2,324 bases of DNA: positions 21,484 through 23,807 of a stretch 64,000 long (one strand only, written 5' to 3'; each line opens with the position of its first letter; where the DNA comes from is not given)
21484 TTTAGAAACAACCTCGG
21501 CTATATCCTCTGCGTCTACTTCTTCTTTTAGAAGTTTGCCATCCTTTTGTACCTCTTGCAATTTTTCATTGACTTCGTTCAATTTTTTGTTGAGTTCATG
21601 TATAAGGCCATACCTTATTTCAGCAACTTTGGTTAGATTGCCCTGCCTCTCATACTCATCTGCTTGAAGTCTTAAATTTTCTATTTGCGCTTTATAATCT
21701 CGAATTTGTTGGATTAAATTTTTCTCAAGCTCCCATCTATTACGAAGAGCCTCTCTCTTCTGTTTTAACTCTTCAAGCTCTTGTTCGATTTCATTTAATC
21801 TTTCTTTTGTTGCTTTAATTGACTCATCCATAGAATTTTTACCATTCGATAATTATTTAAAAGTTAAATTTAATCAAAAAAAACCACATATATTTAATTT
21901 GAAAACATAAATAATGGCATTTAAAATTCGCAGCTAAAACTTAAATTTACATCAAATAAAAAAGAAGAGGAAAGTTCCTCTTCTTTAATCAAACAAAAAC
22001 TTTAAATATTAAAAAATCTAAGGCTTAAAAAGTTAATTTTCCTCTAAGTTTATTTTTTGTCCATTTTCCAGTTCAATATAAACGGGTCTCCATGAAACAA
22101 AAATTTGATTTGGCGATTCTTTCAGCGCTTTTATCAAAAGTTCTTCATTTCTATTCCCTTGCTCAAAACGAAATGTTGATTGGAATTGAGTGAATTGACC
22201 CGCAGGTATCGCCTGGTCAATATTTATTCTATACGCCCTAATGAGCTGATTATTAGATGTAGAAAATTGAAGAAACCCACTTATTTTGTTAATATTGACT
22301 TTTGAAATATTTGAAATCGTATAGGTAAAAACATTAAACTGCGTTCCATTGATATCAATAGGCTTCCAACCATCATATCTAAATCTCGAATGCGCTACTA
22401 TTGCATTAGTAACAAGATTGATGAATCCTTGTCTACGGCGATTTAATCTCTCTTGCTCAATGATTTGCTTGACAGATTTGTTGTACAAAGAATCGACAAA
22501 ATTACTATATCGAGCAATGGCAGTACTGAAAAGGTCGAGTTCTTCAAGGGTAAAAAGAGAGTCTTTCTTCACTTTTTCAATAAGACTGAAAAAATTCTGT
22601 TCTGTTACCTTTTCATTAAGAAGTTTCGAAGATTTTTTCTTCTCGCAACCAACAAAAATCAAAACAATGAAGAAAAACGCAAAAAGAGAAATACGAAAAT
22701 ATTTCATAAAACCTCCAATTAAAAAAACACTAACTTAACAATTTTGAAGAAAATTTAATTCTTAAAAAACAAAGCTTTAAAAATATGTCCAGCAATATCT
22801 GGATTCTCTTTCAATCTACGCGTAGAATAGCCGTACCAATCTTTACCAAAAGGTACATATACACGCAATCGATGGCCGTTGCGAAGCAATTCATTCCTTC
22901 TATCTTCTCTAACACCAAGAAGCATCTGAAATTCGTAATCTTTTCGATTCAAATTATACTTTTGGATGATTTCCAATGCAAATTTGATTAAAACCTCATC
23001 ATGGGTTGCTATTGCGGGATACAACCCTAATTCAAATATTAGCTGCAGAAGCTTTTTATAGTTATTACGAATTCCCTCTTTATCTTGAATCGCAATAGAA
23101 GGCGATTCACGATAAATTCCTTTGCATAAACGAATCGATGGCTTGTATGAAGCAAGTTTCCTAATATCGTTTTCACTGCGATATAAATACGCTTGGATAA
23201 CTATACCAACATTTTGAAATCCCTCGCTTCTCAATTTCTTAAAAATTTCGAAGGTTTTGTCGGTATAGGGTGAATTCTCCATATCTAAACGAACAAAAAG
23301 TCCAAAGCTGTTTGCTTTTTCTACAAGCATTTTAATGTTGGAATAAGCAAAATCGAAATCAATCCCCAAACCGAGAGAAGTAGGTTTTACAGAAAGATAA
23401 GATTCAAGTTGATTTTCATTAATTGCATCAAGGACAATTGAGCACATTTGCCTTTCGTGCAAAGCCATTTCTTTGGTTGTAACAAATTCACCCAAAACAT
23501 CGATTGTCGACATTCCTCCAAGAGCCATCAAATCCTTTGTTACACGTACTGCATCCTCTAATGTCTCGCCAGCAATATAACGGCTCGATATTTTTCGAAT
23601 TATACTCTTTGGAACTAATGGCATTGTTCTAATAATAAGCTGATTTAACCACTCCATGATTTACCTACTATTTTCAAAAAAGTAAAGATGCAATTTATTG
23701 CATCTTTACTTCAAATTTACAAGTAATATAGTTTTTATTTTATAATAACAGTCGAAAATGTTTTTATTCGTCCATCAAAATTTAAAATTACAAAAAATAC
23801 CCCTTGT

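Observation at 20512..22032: ClpB C-terminal half with a clean breakpoint and no N-terminal half nearby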

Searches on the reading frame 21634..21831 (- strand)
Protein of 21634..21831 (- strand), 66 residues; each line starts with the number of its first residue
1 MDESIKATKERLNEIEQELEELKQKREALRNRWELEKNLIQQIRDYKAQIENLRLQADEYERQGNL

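Call 32: find_related_loci(query=A2, collection=genome_contigs, flank=10000)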
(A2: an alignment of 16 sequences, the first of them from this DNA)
Query A2 (66 aa) in genome_contigs; peptide patterns used: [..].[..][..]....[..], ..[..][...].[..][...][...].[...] (x = any residue, [..] = any of these).
599 stretches matched a pattern (row limit reached: there are more); 107 encode a relative of the query (tblastn E <= 1e-3); the best 80 are kept; 80 distinct loci.
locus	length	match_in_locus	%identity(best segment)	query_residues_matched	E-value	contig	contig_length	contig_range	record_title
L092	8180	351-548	94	1-66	2e-35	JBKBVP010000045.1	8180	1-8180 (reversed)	MAG: Candidatus Kapaibacteriota bacterium isolate 21I_056.bin.23 NODE_48_length_8180_cov_2.677033, whole genome shotgun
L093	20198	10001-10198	86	1-66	6e-32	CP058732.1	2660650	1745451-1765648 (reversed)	MAG: Candidatus Kapaibacterium sp. isolate Ch6 chromosome, complete genome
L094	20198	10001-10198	80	1-66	9e-30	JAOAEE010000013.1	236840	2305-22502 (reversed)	MAG: Ignavibacteria bacterium isolate SKW251 k141_501366, whole genome shotgun sequence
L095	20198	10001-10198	83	1-66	1e-30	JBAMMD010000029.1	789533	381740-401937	MAG: Candidatus Kapaibacterium sp. isolate MAG22 ExploCarb_3808S_S2_1_length_789533_cov_14, whole genome shotgun sequenc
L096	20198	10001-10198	77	1-66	3e-28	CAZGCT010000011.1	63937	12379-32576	MAG TPA_asm: uncultured Hyphomicrobiales bacterium isolate binchicken_co40_53 genome assembly, contig: NODE_420_length_6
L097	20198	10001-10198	74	1-66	4e-27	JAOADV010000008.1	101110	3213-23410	MAG: Ignavibacteria bacterium isolate SKW242 NODE_8_length_101110_cov_9.107607, whole genome shotgun sequence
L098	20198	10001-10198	68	1-66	3e-24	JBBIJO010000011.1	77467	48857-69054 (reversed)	MAG: Ignavibacteria bacterium isolate RSF170216_bin_164 NODE_436_length_77467_cov_18.871480, whole genome shotgun sequen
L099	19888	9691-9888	82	1-66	6e-23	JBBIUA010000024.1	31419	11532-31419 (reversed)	MAG: Ignavibacteria bacterium isolate QNF170220_bin_42 NODE_1112_length_31419_cov_2.35827, whole genome shotgun sequence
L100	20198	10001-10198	77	1-66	8e-21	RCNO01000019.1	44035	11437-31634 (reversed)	MAG: Bacteroidetes/Chlorobi group bacterium MS-B_bin-24 MS_under00058, whole genome shotgun sequence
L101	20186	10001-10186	63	5-66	8e-20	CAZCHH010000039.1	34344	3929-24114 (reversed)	MAG TPA_asm: uncultured Hyphomicrobiales bacterium isolate SRP239243_co1_429 genome assembly, contig: NODE_1681_length_3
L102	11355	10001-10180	60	7-66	2e-19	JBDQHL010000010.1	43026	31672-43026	MAG: Bacteroidota bacterium isolate SFB_27D_18OOND_coas_30 k141_5991827_length_43026_cov_88.0000, whole genome shotgun s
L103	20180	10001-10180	60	7-66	3e-19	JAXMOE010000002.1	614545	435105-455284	MAG: Chlorobiota bacterium isolate EC_MBin.42 ECX_31CoAssmbCtg, whole genome shotgun sequence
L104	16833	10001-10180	55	7-66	1e-17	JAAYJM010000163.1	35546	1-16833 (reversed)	MAG: Ignavibacteria bacterium isolate AS10tlH2TH_288 233685_AS10, whole genome shotgun sequence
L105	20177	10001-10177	63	8-66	7e-17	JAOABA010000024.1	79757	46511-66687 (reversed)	MAG: Candidatus Kapaibacterium sp. isolate SKW166 k141_1394660, whole genome shotgun sequence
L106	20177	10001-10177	61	8-66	1e-16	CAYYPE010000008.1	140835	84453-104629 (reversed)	MAG TPA_asm: uncultured Hyphomicrobiales bacterium isolate binchicken_co58_170 genome assembly, contig: NODE_92_length_1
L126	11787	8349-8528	50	7-66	4e-13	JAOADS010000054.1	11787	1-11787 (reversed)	MAG: Ignavibacteria bacterium isolate SKW24 NODE_54_length_11787_cov_3.083433, whole genome shotgun sequence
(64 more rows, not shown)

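Call 35: find_homologous_proteins(query=L126:1287-2600:+, max_evalue=1e-30)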
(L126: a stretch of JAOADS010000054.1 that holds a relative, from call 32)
Query L126:1287-2600:+ (438 aa): 8000 proteins with E <= 1e-30 among 8000 candidates; the best 120 are listed.
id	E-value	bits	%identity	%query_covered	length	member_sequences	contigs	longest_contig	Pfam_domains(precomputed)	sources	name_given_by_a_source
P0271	1.5e-243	826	87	100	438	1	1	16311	PF02861.26,PF00004.36,PF23569.2,PF17871.8,PF05621.18,PF13191.13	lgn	-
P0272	7.9e-241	817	87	100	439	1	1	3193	PF02861.26,PF00004.36,PF23569.2,PF17871.8,PF01637.25,PF05621.18,PF13191.13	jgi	jgi:ATP-dependent Clp protease ATP-binding subunit ClpB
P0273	1.8e-235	799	83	100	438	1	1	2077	PF02861.26,PF00004.36,PF23569.2,PF17871.8,PF05621.18,PF13191.13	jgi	jgi:ATP-dependent Clp protease ATP-binding subunit ClpB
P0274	3.5e-235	798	84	99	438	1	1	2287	PF02861.26,PF00004.36,PF23569.2,PF17871.8,PF05621.18,PF13191.13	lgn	-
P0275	3.6e-234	795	83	100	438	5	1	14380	PF02861.26,PF00004.36,PF23569.2,PF17871.8,PF01637.25,PF05621.18,PF13191.13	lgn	-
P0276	9.0e-233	790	83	100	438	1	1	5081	PF02861.26,PF00004.36,PF23569.2,PF17871.8,PF01637.25,PF07728.21,PF05621.18,PF13191.13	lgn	-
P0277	2.2e-232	789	83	100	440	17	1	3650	PF02861.26,PF00004.36,PF23569.2,PF17871.8,PF01637.25,PF05621.18,PF13191.13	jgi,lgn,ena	-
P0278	1.0e-231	787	82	100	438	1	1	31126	PF02861.26,PF00004.36,PF23569.2,PF17871.8,PF05621.18,PF13191.13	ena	-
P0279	1.9e-231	786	82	100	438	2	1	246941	PF02861.26,PF00004.36,PF23569.2,PF17871.8,PF07728.21,PF05621.18,PF13191.13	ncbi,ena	-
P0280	5.5e-231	784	81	100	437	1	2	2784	PF02861.26,PF00004.36,PF23569.2,PF17871.8,PF05621.18,PF13191.13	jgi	jgi:ATP-dependent Clp protease ATP-binding subunit ClpB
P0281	2.1e-230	783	81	100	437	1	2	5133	PF02861.26,PF00004.36,PF23569.2,PF17871.8,PF05621.18,PF13191.13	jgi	jgi:ATP-dependent Clp protease ATP-binding subunit ClpB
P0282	3.4e-230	782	82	100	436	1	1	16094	PF02861.26,PF00004.36,PF23569.2,PF17871.8,PF01637.25,PF05621.18,PF13191.13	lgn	-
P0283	3.4e-230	782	82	100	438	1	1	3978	PF02861.26,PF00004.36,PF23569.2,PF17871.8,PF01637.25,PF05621.18,PF13191.13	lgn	-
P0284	1.0e-229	780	82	100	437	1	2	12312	PF02861.26,PF00004.36,PF23569.2,PF17871.8,PF01637.25,PF05621.18,PF13191.13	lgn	-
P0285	1.1e-229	780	81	100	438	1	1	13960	PF02861.26,PF00004.36,PF23569.2,PF17871.8,PF01637.25,PF05621.18,PF13191.13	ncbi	ncbi:MAG: Clp protease N-terminal domain-containing protein [Ignavibacteria bacterium]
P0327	1.3e-225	767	80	100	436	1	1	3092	PF02861.26,PF00004.36,PF23569.2,PF17871.8,PF01637.25,PF05621.18,PF13191.13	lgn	-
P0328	1.3e-225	767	80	100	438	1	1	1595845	PF02861.26,PF00004.36,PF23569.2,PF17871.8,PF01637.25,PF05621.18,PF13191.13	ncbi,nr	ncbi:MAG: AAA family ATPase [Ignavibacteria bacterium]|nr:AAA family ATPase [Ignavibacteria bacteriu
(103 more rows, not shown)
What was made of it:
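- Tried and rejected: The heavily sampled L126 clade fills the 120 listed hits (call 35).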

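Call 39: find_encoding_contigs(protein=P0328, flank=10000, max_places=3)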
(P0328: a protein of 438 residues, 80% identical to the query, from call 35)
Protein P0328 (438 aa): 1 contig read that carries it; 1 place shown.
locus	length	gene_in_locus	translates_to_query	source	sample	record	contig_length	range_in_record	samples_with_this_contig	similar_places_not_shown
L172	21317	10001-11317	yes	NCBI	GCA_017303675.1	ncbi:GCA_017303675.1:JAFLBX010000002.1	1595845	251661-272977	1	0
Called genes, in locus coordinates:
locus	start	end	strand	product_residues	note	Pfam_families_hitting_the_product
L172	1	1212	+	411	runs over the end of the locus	PF00009:GTP_EFTU, PF03144:GTP_EFTU_D2, PF03143:GTP_EFTU_D3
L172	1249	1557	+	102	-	PF00338:Ribosomal_S10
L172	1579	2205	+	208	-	PF00297:Ribosomal_L3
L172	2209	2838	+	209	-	PF00573:Ribosomal_L4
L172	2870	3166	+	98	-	PF00276:Ribosomal_L23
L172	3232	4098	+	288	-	PF00140:Sigma70_r1_2, PF04542:Sigma70_r2, PF04539:Sigma70_r3, PF04545:Sigma70_r4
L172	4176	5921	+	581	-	PF00496:SBP_bac_5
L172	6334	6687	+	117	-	PF00877:NLPC_P60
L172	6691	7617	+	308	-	PF19300:BPD_transp_1_N, PF00528:BPD_transp_1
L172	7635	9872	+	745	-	PF13583:Reprolysin_4, PF13688:Reprolysin_5, PF13574:Reprolysin_2, PF13582:Reprolysin_3, PF18962:Por_Secre_tail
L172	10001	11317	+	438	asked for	PF02861:Clp_N, PF01637:ATPase_2 (faint), PF05621:TniB (faint), PF13191:AAA_16 (weak), PF23569:NBD_SMAX1, PF00004:AAA, PF17871:AAA_lid_9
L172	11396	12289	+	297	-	PF00781:DAGK_cat, PF19279:YegS_C (faint)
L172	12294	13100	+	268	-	PF00149:Metallophos, PF12850:Metallophos_2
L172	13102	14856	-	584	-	PF00989:PAS (weak), PF13426:PAS_9, PF00989:PAS, PF08448:PAS_4, PF13426:PAS_9, PF08447:PAS_3 (weak), PF00512:HisKA, PF02518:HATPase_c, +3 more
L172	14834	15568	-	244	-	PF13641:Glyco_tranf_2_3 (weak), PF00535:Glycos_transf_2, PF10111:Glyco_tranf_2_2 (weak)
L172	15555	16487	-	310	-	PF01073:3Beta_HSD, PF01370:Epimerase, PF02719:Polysacc_synt_2, PF04321:RmlD_sub_bind, PF13460:NAD_binding_10, PF16363:GDP_Man_Dehyd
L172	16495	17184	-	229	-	PF01209:Ubie_methyltran, PF05401:NodS, PF02353:CMAS, PF13489:Methyltransf_23, PF13847:Methyltransf_31, PF08241:Methyltransf_11, PF08242:Methyltransf_12, PF13649:Methyltransf_25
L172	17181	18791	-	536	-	-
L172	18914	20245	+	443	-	PF00158:Sigma54_activat, PF00004:AAA, PF07724:AAA_2, PF07728:AAA_5, PF10431:ClpB_D2-small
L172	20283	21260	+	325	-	PF18962:Por_Secre_tail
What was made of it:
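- L172 shows the same arrangement at 7.6 kb on a 1.6-Mb contig (call 39).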

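Call 69: find_homologous_proteins(query=L126:8325-9653:+, max_evalue=1e-30)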
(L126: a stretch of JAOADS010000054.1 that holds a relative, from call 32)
Query L126:8325-9653:+ (443 aa): 8000 proteins with E <= 1e-30 among 8000 candidates; the best 120 are listed.
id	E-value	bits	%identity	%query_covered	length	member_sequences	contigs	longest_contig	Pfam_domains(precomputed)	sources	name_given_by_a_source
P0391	3.2e-279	944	100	100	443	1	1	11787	PF00158.33,PF07724.21,PF00004.36,PF13401.13,PF07728.21,PF10431.16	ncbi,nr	ncbi:MAG: AAA family ATPase [Ignavibacteria bacterium]|nr:AAA family ATPase [Ignavibacteria bacteriu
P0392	5.3e-241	818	85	100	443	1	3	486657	PF00158.33,PF07724.21,PF00004.36,PF13401.13,PF07728.21,PF10431.16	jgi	jgi:ATP-dependent Clp protease ATP-binding subunit ClpB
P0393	8.5e-240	814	84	100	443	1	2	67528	PF00158.33,PF07724.21,PF00004.36,PF13401.13,PF07728.21,PF10431.16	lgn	-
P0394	1.7e-239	813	85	100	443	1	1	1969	PF00158.33,PF07724.21,PF00004.36,PF13401.13,PF07728.21,PF10431.16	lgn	-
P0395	2.7e-239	812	85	100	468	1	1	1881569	PF00158.33,PF07724.21,PF00004.36,PF13401.13,PF07728.21,PF10431.16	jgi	jgi:ATP-dependent Clp protease ATP-binding subunit ClpB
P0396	1.2e-238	810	84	100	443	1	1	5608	PF00158.33,PF07724.21,PF00004.36,PF13401.13,PF07728.21,PF10431.16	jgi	jgi:ATP-dependent Clp protease ATP-binding subunit ClpB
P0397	3.4e-238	808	83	100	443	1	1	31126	PF00158.33,PF07724.21,PF00004.36,PF13401.13,PF07728.21,PF10431.16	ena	-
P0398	7.7e-238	807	83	100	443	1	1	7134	PF00158.33,PF07724.21,PF00004.36,PF13401.13,PF07728.21,PF10431.16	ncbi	-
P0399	9.8e-238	807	83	100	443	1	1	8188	PF00158.33,PF07724.21,PF00004.36,PF13401.13,PF07728.21,PF10431.16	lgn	-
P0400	2.7e-237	805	83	100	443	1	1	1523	PF00158.33,PF07724.21,PF00004.36,PF13401.13,PF07728.21,PF10431.16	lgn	-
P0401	1.1e-236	803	83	100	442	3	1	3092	PF00158.33,PF07724.21,PF00004.36,PF13401.13,PF07728.21,PF10431.16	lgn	-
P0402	2.1e-236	803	84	100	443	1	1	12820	PF00158.33,PF07724.21,PF00004.36,PF13401.13,PF07728.21,PF10431.16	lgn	-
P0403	1.5e-235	800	83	100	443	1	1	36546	PF00158.33,PF07724.21,PF00004.36,PF13401.13,PF07728.21,PF10431.16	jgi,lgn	jgi:ATP-dependent Clp protease ATP-binding subunit ClpB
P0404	2.0e-235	799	83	100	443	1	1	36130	PF00158.33,PF07724.21,PF00004.36,PF13401.13,PF07728.21,PF10431.16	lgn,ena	-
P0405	4.1e-235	798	83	100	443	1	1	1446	PF00158.33,PF07724.21,PF00004.36,PF13401.13,PF07728.21,PF10431.16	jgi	jgi:ATP-dependent Clp protease ATP-binding subunit ClpB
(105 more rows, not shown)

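Call 71: find_encoding_contigs(protein=P0327, flank=10000, max_places=3)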
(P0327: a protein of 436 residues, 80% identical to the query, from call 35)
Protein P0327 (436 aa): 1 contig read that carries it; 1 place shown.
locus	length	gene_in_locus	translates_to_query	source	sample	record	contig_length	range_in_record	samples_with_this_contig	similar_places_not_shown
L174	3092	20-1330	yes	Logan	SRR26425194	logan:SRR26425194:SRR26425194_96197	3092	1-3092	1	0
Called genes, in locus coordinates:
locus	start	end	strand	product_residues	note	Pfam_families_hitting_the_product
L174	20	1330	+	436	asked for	PF01637:ATPase_2 (faint), PF02861:Clp_N, PF05621:TniB (faint), PF13191:AAA_16 (weak), PF23569:NBD_SMAX1, PF00004:AAA, PF17871:AAA_lid_9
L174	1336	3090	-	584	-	?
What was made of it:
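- Tried and rejected: The look-up showed it was a coincidence (call 71).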

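Call 73: find_related_loci(query=A5, collection=viral_contigs, flank=10000)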
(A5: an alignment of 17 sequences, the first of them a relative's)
Query A5 (438 aa) in viral_contigs; peptide patterns used: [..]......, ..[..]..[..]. (x = any residue, [..] = any of these).
600 stretches matched a pattern (row limit reached: there are more); 568 encode a relative of the query (tblastn E <= 1e-3); the best 80 are kept; 80 distinct loci.
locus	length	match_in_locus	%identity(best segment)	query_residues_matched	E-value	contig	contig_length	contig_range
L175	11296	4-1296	58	3-435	6e-170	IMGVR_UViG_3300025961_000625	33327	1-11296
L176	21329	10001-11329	47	8-435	1e-114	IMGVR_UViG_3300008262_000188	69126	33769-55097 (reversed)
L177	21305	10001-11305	43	8-429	3e-109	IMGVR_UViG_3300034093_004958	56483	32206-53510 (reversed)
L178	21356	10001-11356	43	8-431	2e-109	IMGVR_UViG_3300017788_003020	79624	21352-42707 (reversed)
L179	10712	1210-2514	42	4-426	3e-104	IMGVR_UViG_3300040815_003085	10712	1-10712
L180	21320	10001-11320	43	8-433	4e-104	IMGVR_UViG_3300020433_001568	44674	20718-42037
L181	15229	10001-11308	42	11-432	1e-103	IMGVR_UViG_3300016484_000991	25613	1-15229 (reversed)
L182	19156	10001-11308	43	11-434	2e-103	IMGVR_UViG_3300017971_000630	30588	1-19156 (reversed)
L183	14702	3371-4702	42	8-433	9e-103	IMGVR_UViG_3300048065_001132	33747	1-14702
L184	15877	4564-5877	43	8-428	5e-103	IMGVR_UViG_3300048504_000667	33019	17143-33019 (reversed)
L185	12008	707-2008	42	5-420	1e-102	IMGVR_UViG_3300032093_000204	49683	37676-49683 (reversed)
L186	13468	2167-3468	42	5-420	1e-102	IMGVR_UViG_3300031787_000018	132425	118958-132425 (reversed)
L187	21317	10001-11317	43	8-431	5e-102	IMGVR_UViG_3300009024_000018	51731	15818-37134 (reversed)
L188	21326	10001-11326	42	6-432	2e-102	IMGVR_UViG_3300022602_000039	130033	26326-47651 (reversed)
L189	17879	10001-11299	42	7-432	8e-102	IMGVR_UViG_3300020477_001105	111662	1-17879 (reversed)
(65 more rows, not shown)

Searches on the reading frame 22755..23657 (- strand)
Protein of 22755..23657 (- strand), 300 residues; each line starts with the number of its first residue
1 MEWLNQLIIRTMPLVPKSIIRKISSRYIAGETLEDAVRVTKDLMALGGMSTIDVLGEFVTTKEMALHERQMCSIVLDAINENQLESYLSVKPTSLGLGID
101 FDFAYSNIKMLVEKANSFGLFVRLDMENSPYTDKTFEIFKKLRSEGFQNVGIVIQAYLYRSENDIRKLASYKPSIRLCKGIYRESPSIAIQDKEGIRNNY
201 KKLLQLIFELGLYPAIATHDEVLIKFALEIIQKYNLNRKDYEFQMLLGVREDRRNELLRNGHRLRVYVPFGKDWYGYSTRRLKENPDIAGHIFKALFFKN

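Call 5: search_protein_families(library=pfam, proteins=[window:22755-23657:-])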
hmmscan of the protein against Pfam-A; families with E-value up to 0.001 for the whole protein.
window:22755-23657:- (300 aa): 1 family
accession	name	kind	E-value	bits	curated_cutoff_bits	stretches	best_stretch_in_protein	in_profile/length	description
PF01619.24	Pro_dh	-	2.2e-31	109.9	27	1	42-289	7-273/278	Proline dehydrogenase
